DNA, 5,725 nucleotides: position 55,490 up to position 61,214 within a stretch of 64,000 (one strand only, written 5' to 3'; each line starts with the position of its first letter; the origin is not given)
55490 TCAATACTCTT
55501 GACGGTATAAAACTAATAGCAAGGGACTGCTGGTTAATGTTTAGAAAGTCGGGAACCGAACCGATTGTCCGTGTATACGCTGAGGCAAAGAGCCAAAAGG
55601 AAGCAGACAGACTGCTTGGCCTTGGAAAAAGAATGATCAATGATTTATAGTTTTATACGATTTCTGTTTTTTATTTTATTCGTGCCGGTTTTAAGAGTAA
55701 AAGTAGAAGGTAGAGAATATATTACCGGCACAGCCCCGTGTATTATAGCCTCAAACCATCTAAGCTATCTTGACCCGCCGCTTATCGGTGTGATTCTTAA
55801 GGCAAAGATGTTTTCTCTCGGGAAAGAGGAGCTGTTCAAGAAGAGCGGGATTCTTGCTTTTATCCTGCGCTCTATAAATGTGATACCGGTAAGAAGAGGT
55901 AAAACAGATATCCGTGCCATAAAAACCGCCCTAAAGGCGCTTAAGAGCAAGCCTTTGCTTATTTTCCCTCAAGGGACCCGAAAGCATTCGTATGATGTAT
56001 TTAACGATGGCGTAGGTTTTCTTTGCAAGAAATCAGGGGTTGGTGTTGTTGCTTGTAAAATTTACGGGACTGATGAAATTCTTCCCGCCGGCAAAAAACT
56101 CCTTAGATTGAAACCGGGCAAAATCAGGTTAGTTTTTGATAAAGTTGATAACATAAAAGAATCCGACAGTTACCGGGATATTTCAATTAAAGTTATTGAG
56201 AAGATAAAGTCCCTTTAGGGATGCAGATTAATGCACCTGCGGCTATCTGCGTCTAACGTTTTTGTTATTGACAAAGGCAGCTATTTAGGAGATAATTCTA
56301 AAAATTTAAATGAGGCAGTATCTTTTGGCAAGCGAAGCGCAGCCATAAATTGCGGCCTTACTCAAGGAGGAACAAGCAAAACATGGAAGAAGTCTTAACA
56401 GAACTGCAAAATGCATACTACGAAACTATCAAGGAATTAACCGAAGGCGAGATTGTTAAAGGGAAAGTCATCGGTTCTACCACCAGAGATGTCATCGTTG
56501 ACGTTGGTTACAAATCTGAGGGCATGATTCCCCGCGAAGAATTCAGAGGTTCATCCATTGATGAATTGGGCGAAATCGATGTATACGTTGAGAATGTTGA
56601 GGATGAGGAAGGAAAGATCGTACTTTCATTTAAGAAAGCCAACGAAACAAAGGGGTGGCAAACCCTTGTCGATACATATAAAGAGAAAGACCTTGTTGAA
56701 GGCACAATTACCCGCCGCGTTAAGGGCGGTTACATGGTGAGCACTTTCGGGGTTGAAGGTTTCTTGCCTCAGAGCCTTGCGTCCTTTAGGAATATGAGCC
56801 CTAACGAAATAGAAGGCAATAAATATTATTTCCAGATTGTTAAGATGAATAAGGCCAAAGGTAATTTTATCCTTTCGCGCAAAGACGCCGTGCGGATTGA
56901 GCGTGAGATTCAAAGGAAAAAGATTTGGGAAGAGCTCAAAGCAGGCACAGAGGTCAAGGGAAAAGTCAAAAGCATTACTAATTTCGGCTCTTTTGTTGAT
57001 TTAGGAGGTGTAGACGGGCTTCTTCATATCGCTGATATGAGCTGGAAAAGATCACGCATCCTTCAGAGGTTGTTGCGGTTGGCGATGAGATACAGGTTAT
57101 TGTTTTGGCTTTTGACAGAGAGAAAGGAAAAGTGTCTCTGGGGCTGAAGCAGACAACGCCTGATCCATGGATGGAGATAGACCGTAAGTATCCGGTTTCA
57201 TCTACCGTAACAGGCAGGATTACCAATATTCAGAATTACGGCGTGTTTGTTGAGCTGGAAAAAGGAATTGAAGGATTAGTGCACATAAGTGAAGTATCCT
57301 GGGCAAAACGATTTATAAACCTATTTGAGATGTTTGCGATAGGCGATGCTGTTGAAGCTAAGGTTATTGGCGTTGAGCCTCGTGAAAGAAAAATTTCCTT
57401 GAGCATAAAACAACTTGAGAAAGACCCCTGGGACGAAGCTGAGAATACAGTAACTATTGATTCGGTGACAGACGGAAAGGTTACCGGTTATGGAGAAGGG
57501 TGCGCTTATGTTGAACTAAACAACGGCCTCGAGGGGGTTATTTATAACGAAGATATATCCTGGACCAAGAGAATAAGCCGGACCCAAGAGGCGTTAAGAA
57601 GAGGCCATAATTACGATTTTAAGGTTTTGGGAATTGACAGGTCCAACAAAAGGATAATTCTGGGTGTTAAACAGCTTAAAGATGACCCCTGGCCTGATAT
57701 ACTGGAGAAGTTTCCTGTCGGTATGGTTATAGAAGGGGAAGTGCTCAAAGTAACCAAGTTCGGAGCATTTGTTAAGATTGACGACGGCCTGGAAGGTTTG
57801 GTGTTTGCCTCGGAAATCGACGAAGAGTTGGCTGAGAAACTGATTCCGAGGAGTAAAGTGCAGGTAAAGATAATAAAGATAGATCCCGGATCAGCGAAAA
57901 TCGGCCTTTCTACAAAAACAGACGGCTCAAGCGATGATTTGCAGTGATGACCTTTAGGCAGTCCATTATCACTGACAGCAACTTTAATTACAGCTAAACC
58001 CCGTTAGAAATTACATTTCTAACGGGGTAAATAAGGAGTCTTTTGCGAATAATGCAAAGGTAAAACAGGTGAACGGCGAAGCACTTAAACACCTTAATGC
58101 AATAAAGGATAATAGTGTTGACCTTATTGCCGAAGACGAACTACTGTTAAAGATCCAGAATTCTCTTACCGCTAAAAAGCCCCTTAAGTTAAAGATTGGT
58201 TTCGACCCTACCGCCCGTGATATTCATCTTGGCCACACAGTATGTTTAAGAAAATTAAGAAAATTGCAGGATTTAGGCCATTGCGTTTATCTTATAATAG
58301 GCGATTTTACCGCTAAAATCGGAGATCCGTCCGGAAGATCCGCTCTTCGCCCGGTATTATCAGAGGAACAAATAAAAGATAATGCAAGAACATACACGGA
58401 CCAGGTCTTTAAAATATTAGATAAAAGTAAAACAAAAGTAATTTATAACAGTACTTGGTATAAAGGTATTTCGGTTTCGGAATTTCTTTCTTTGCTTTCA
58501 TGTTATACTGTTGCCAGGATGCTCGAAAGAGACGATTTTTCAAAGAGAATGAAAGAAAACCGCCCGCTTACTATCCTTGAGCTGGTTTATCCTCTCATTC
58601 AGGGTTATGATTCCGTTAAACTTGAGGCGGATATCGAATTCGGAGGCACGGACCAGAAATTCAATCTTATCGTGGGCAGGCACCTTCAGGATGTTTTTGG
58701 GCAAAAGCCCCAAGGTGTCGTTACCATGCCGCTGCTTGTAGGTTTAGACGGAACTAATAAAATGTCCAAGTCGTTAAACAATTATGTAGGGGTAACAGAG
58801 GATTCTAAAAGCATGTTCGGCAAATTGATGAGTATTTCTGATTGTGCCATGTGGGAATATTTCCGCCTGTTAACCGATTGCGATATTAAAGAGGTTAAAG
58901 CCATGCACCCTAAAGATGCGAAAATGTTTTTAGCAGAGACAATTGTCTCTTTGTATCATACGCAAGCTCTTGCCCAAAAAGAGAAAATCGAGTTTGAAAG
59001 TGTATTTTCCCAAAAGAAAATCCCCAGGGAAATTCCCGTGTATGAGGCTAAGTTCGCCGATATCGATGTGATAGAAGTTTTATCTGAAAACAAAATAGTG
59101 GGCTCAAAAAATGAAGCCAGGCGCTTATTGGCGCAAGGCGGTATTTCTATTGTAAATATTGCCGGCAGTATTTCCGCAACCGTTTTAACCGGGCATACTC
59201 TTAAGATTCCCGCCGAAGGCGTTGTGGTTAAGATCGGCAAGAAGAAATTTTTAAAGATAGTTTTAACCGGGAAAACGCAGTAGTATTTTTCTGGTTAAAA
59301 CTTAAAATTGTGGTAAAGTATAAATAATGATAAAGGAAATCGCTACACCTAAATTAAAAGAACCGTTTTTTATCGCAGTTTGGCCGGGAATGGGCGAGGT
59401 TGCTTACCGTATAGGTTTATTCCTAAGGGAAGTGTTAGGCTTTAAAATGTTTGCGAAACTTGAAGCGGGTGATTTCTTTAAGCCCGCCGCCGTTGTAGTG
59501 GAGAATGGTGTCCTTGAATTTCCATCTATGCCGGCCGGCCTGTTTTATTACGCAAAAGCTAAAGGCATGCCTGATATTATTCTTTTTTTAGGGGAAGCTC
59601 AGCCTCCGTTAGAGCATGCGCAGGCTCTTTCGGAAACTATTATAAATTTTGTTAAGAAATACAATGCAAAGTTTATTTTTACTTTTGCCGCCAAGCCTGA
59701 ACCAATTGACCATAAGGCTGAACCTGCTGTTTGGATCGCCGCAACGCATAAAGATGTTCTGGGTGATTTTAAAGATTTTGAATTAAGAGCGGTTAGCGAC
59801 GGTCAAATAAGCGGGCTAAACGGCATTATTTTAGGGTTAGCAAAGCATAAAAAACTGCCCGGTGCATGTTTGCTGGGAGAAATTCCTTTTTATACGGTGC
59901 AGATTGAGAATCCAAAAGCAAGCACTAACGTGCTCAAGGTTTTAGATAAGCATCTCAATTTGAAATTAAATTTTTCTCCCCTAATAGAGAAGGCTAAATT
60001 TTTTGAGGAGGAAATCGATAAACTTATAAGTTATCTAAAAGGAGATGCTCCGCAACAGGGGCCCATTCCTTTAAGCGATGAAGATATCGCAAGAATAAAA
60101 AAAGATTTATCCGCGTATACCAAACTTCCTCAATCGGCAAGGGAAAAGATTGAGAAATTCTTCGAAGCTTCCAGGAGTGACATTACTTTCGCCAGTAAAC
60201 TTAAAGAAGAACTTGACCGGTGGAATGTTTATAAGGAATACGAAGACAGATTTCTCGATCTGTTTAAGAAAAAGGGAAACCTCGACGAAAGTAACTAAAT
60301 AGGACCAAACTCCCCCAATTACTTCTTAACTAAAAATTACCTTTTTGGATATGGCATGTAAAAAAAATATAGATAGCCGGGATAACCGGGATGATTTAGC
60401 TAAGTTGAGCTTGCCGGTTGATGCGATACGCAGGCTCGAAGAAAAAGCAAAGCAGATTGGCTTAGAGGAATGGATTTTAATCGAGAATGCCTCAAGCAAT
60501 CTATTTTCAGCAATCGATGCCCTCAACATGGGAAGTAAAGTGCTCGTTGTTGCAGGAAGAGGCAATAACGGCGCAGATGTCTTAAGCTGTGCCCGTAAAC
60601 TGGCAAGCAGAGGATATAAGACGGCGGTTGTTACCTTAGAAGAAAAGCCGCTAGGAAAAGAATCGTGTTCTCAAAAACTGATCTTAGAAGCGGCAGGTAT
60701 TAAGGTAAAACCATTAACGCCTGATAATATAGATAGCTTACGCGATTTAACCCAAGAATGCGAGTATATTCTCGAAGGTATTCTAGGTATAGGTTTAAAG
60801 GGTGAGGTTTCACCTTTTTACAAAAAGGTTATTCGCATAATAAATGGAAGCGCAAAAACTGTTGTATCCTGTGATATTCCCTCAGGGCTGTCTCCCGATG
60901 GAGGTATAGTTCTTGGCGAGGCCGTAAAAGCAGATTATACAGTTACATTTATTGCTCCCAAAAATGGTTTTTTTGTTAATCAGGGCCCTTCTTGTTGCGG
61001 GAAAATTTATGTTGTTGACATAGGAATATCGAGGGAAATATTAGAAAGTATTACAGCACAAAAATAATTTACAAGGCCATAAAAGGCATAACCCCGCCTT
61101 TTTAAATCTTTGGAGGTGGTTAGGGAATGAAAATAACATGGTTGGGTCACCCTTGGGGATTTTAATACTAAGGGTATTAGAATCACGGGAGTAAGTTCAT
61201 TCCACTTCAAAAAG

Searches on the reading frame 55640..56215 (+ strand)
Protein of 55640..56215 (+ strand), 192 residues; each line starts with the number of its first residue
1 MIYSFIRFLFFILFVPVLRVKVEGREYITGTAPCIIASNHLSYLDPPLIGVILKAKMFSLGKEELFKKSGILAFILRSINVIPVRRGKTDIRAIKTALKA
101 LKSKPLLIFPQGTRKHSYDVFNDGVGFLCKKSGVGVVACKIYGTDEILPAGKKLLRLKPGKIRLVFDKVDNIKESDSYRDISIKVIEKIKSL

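Call 70: search_protein_families(library=pfam, proteins=[window:55640-56215:+], max_evalue=0.00001)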
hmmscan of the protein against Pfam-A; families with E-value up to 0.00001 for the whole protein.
window:55640-56215:+ (192 aa): 1 family
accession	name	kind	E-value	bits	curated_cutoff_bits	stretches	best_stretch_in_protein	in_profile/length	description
PF01553.26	Acyltransferase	-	8.9e-19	68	23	1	19-138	1-128/132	Acyltransferase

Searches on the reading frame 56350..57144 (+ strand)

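Call 71: search_protein_families(library=pfam, proteins=[window:56350-57144:+], max_evalue=0.00001)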
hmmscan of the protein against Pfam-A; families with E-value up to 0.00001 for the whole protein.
window:56350-57144:+ (265 aa): 1 family
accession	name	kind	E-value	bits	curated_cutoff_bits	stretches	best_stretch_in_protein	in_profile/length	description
PF00575.29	S1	-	1.9e-29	102.3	22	3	196-235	2-42/74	S1 RNA binding domain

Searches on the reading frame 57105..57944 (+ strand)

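Call 71: search_protein_families(library=pfam, proteins=[window:57105-57944:+], max_evalue=0.00001)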
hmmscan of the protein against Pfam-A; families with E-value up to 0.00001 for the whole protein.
window:57105-57944:+ (280 aa): 3 families
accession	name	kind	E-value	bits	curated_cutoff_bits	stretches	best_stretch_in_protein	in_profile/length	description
PF00575.29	S1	-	1.2e-41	141.4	22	3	33-102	6-74/74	S1 RNA binding domain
PF21710.3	Spt6_S1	-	5.5e-13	49.5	27.5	0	37-102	22-87/91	Spt6, S1/OB domain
PF23459.1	S1_RRP5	-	3.9e-12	47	27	0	206-269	4-71/72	RRP5 S1 domain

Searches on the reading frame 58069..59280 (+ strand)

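Call 71: search_protein_families(library=pfam, proteins=[window:58069-59280:+], max_evalue=0.00001)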
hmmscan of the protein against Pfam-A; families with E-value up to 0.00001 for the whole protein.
window:58069-59280:+ (404 aa): 2 families
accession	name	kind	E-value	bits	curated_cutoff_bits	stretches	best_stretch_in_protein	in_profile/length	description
PF00579.31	tRNA-synt_1b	-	1.1e-75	255.1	21.1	1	36-313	3-291/292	tRNA synthetases class I (W and Y)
PF22421.1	SYY_C-terminal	-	1.5e-06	28.5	27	1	320-395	7-81/83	Tyrosine--tRNA ligase SYY-like C-terminal domain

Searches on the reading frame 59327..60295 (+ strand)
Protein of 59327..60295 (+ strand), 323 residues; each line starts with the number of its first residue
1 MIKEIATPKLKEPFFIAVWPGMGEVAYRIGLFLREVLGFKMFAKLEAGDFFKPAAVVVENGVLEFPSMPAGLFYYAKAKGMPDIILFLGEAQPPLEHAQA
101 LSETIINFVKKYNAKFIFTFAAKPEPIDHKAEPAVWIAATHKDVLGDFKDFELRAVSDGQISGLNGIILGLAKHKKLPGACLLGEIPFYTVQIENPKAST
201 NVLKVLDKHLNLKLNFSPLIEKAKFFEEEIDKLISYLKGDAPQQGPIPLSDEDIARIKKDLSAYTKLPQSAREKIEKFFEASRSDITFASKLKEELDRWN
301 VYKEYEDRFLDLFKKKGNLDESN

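Call 71: search_protein_families(library=pfam, proteins=[window:59327-60295:+], max_evalue=0.00001)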
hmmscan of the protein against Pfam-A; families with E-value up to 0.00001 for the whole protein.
window:59327-60295:+ (323 aa): 1 family
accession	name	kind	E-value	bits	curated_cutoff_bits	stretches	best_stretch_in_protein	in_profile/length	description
PF09754.15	PAC2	-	6.5e-30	105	25.8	1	17-233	3-214/215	PAC2 family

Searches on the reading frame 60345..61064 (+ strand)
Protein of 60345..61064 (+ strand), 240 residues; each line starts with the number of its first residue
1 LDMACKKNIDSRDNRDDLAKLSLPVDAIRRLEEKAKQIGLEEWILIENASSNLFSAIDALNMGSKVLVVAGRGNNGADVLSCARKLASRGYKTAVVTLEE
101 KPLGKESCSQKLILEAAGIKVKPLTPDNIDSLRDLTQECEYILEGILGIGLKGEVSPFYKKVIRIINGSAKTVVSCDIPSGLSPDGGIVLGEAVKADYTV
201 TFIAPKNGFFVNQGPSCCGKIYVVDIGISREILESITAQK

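Call 71: search_protein_families(library=pfam, proteins=[window:60345-61064:+], max_evalue=0.00001)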
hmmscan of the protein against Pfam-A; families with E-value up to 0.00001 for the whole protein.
window:60345-61064:+ (240 aa): 1 family
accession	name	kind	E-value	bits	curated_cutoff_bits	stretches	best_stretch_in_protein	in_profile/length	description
PF03853.21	YjeF_N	-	6.7e-39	134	24.9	1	44-208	3-169/169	YjeF-related protein N-terminus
